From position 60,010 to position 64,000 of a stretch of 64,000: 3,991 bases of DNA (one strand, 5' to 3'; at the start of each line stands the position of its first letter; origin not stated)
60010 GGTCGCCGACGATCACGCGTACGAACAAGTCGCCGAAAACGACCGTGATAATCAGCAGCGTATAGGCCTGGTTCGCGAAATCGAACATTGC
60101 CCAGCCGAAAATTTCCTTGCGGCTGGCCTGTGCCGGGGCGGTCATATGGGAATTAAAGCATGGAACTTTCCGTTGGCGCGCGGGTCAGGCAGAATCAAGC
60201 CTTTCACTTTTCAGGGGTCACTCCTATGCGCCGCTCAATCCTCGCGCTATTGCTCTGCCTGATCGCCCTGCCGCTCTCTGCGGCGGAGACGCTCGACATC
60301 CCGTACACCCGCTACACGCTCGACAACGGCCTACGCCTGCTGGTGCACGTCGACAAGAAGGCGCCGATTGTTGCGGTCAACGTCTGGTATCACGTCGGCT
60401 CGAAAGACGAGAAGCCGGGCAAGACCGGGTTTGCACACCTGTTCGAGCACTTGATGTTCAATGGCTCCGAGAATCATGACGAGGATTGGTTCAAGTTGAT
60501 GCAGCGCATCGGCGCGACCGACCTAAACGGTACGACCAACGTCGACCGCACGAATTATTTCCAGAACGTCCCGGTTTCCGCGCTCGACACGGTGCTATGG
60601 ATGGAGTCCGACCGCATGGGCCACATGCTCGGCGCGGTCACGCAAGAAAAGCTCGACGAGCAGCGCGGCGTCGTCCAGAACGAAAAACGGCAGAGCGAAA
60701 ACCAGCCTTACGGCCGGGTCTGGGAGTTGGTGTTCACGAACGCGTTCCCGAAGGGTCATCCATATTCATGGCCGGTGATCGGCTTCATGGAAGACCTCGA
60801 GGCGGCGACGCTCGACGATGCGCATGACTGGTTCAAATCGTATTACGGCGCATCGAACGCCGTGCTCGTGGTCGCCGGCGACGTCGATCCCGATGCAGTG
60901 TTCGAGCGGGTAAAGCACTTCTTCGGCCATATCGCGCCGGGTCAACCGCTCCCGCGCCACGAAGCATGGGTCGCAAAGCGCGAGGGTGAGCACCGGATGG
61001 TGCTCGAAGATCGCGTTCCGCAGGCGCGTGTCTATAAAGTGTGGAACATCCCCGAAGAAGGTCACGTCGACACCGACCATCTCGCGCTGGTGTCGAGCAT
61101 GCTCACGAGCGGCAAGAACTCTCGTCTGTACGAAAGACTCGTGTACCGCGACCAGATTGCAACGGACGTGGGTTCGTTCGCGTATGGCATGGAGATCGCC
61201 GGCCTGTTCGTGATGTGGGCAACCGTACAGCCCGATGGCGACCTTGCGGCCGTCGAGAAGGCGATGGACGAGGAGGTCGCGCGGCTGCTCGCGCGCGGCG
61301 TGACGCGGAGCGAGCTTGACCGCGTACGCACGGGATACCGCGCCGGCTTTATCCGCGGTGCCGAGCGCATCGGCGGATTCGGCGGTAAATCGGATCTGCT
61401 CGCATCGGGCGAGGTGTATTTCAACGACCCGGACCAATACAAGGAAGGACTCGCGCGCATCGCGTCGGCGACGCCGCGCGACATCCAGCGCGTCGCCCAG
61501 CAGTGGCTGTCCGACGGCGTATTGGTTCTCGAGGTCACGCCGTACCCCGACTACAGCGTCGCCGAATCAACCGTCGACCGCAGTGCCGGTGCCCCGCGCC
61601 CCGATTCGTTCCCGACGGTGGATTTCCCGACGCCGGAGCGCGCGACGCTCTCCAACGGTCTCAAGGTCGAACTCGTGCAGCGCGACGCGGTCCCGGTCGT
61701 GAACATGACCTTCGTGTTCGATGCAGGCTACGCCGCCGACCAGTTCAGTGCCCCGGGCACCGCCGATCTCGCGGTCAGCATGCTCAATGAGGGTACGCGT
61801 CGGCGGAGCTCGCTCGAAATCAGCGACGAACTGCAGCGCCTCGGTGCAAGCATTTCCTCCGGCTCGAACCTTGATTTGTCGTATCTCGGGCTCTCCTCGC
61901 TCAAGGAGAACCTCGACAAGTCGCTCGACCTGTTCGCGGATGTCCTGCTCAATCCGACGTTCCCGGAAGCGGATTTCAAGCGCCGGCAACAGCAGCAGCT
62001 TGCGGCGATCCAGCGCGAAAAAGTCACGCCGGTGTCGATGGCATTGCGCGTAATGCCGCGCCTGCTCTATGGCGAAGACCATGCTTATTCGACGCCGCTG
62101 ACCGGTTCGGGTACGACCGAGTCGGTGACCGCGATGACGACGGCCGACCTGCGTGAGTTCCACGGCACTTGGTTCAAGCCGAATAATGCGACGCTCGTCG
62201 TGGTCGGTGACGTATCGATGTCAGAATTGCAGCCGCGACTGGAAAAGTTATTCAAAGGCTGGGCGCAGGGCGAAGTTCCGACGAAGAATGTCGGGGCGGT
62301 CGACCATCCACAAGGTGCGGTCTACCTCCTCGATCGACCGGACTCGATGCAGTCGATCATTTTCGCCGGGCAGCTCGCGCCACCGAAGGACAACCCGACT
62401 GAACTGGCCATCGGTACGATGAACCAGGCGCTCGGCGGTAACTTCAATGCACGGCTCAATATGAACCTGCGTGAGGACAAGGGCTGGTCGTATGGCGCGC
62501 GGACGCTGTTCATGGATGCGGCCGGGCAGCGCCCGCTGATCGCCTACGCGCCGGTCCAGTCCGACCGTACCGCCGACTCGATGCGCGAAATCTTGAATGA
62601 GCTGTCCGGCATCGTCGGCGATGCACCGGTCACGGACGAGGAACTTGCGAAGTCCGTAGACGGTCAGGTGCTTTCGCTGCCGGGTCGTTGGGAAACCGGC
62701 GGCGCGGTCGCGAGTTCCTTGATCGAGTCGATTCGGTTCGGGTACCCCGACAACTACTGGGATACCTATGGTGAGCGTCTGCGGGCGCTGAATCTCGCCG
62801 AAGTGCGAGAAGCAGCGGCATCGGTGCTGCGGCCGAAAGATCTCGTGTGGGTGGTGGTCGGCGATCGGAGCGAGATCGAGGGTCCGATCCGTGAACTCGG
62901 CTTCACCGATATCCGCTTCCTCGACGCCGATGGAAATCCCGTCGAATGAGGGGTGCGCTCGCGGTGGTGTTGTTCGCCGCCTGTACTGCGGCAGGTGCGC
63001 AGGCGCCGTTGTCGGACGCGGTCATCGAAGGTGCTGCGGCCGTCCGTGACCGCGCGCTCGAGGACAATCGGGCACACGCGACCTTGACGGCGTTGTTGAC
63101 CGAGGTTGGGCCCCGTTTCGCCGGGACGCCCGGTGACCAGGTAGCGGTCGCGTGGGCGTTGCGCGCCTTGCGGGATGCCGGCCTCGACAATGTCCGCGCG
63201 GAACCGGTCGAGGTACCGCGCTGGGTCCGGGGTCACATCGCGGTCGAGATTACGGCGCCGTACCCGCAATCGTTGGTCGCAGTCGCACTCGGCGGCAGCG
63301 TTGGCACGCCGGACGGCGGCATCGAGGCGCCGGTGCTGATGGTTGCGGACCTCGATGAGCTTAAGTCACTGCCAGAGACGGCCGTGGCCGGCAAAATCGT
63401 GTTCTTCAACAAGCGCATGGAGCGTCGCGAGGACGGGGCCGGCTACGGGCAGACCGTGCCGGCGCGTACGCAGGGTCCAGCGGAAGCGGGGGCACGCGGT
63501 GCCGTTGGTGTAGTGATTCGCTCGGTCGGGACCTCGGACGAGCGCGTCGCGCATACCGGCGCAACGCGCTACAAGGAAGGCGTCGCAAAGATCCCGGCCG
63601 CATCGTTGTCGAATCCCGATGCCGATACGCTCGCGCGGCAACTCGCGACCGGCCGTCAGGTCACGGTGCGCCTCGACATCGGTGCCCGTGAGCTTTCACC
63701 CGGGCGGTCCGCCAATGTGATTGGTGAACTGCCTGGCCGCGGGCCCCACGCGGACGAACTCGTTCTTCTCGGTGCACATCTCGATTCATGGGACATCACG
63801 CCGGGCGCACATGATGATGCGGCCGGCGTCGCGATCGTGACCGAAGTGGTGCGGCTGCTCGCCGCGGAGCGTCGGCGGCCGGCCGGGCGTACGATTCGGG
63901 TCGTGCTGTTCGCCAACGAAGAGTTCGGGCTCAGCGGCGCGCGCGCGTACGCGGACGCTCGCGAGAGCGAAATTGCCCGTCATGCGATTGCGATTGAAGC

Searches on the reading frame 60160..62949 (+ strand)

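Call 91: search_protein_families(library=pfam, max_evalue=1e-8, proteins=[window:60160-62949:+])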
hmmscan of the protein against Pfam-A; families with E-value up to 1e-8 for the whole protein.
window:60160-62949:+ (929 aa): 2 families
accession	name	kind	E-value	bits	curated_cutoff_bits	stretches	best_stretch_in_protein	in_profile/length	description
PF05193.26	Peptidase_M16_C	-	3.3e-65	219.8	23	2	216-392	2-180/181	Peptidase M16 inactive domain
PF00675.25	Peptidase_M16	-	2.3e-30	105.9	22.3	2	65-196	7-136/149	Insulinase (Peptidase family M16)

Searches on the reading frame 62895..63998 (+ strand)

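Call 91: search_protein_families(library=pfam, max_evalue=1e-8, proteins=[window:62895-63998:+])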
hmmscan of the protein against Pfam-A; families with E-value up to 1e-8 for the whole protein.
window:62895-63998:+ (368 aa): 1 family
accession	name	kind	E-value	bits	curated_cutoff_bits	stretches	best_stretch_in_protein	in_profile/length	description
PF04389.22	Peptidase_M28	-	7.2e-24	85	21.3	1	274-361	1-84/193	Peptidase family M28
